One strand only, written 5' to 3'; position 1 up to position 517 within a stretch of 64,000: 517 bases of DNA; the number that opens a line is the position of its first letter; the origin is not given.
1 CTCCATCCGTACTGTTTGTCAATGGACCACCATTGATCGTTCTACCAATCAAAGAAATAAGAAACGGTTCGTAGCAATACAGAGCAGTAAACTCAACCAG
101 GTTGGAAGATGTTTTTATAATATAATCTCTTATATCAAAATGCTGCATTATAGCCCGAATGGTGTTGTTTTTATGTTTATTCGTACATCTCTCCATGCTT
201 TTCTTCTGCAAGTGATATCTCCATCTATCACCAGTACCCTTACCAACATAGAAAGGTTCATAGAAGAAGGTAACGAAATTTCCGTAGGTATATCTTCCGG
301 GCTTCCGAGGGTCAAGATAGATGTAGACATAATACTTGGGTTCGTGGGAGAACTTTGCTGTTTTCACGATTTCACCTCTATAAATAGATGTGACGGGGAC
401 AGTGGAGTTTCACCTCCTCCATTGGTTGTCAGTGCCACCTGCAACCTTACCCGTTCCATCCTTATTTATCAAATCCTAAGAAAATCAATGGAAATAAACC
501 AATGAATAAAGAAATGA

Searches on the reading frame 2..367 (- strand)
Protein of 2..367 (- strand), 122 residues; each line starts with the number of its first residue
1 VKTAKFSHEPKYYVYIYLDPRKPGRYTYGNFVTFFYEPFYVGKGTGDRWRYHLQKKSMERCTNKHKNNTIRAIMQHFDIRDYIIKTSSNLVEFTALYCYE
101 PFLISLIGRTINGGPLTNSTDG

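Call 85: search_protein_families(library=pfam, proteins=[window:2-367:-], max_evalue=0.01)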
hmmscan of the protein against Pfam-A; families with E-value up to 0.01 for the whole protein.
window:2-367:- (122 aa): 1 family
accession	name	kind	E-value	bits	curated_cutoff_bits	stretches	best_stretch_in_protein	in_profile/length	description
PF22945.2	LEM-3_GIY-YIG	-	6.9e-09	36.3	27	1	12-108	1-97/151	LEM-3-like GIY-YIG domain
